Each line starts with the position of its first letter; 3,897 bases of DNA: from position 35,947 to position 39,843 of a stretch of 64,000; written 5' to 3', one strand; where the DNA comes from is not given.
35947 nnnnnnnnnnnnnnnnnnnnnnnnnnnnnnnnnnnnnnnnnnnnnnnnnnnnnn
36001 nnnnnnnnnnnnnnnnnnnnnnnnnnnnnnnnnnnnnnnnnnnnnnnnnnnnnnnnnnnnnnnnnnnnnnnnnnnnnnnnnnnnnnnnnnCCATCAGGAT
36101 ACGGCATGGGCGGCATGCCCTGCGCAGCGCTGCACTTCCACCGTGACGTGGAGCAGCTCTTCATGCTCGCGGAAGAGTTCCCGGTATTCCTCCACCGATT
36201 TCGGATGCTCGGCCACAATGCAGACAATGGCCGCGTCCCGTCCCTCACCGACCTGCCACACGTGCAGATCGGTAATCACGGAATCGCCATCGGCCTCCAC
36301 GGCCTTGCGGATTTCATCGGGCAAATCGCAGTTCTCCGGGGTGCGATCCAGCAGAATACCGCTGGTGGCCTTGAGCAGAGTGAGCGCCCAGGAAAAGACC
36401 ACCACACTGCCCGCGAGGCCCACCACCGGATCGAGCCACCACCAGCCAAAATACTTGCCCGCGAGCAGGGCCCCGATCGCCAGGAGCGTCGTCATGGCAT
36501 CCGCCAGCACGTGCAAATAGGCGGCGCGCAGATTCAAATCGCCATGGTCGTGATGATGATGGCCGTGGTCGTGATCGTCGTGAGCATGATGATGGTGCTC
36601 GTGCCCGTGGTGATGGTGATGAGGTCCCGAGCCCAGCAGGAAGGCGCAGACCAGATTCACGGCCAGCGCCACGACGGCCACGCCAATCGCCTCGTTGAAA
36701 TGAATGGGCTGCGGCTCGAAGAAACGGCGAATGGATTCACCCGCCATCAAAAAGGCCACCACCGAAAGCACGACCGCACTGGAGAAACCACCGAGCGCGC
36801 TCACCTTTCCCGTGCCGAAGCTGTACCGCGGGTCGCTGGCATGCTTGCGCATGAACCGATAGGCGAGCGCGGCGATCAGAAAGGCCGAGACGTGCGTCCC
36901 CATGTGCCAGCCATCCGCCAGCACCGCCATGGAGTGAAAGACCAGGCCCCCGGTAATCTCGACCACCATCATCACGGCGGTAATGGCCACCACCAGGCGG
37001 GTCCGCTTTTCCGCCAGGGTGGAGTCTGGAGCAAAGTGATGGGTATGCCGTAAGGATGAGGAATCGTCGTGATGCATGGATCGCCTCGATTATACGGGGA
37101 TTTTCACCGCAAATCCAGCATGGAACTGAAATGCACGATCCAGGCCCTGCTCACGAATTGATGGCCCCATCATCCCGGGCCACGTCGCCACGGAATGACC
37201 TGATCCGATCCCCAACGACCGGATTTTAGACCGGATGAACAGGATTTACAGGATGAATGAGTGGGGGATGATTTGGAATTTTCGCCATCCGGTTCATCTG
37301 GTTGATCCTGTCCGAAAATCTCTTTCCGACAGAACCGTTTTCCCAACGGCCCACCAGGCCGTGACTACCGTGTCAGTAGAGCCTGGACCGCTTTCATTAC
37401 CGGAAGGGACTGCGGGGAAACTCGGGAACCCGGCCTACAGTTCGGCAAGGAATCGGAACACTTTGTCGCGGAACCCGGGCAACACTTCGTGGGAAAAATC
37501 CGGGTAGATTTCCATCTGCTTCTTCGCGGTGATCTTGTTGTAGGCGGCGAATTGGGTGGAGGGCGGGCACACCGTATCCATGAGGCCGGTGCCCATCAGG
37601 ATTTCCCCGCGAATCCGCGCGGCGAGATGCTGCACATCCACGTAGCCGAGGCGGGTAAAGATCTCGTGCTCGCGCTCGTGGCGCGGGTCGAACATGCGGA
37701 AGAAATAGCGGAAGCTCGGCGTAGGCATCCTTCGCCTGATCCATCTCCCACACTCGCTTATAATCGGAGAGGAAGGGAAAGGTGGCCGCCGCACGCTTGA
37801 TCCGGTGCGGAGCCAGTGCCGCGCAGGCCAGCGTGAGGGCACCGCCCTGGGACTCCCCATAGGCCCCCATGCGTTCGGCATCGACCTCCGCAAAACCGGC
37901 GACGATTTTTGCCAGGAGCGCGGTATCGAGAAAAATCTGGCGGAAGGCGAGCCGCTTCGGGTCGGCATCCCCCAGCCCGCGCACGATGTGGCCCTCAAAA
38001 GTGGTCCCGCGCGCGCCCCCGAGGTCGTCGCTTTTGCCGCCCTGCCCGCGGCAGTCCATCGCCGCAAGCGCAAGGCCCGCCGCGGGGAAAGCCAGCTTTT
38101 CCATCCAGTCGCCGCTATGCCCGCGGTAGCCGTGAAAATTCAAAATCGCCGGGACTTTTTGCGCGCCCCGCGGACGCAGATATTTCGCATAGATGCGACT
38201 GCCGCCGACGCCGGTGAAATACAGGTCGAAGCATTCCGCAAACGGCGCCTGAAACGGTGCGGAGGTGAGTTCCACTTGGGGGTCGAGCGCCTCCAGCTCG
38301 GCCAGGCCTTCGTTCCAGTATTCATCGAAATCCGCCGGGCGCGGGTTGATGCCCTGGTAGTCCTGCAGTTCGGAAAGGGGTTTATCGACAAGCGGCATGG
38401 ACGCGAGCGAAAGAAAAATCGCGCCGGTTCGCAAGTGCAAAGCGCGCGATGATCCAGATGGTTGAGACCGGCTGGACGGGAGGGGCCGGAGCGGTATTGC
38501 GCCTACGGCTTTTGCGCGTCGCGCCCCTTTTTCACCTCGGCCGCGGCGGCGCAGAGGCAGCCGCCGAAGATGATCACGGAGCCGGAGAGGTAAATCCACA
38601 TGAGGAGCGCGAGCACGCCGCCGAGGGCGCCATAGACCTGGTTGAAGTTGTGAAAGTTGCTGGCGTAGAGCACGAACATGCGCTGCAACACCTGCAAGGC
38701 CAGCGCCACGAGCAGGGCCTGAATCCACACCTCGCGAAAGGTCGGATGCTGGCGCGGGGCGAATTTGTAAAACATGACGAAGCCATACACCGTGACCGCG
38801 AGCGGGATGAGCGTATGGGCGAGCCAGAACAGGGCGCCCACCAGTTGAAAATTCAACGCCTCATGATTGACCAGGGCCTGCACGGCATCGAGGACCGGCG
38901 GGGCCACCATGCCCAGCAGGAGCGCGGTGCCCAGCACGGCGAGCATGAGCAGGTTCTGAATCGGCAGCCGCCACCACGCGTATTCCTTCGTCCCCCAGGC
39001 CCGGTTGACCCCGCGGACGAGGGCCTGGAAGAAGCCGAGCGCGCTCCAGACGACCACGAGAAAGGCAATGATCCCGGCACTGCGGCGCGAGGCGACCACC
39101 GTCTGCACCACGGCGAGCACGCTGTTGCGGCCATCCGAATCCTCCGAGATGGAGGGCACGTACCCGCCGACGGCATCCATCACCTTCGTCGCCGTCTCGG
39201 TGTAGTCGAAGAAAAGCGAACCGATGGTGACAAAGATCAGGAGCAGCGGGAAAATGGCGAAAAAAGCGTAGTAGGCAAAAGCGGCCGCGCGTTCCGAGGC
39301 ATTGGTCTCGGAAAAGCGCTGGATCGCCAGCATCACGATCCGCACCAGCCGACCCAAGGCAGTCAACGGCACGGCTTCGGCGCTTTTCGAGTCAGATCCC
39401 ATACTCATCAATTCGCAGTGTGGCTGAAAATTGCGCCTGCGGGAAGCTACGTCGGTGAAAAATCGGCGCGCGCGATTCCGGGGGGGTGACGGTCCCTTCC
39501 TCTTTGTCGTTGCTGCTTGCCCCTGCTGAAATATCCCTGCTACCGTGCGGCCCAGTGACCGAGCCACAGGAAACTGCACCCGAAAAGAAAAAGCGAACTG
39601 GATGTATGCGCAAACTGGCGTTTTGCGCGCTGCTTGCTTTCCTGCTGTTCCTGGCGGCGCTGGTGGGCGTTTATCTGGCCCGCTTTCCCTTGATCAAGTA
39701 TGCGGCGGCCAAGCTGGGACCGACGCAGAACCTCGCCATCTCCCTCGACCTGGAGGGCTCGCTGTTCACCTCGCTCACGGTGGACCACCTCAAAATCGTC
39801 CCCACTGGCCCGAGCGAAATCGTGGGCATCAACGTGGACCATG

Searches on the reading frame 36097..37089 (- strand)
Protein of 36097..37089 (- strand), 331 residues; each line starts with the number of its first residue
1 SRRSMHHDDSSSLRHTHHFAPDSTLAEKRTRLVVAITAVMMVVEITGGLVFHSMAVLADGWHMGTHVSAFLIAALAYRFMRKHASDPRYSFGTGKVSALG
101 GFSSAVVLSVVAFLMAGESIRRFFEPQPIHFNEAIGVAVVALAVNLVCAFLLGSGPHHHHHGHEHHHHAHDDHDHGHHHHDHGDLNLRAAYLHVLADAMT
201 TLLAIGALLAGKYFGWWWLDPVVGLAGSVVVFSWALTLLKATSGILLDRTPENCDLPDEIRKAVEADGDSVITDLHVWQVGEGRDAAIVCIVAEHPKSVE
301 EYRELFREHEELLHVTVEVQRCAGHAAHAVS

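Call 90: search_protein_families(library=pfam, proteins=[window:36097-37089:-], max_evalue=0.001)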
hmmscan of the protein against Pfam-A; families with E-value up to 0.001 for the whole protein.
window:36097-37089:- (331 aa): 2 families
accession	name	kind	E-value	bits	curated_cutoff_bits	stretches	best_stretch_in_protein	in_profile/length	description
PF01545.26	Cation_efflux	-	3.1e-37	128.7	26.6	1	32-247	3-198/198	Cation efflux family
PF10986.14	ZrgA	-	0.0002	21.8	27.4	1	129-190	59-111/161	ZrgA family zinc uptake protein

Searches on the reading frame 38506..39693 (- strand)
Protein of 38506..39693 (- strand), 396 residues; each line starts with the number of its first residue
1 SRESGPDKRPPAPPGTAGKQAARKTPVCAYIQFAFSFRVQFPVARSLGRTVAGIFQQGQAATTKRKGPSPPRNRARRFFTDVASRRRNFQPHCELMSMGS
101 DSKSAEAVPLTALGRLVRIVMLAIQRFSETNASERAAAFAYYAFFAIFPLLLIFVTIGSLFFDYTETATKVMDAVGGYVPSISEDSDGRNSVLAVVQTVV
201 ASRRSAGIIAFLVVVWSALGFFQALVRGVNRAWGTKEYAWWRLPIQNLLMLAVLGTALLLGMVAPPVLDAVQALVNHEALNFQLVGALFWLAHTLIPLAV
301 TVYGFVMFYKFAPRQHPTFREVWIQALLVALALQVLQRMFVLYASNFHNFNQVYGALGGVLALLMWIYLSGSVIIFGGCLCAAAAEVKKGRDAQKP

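Call 54: search_protein_families(library=pfam, proteins=[window:38506-39693:-], max_evalue=0.01)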
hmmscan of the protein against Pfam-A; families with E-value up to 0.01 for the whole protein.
window:38506-39693:- (396 aa): 1 family
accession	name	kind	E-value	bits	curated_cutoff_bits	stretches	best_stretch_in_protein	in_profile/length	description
PF03631.20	Virul_fac_BrkB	-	3.4e-49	168.2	33.7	1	129-386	2-257/259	Virulence factor BrkB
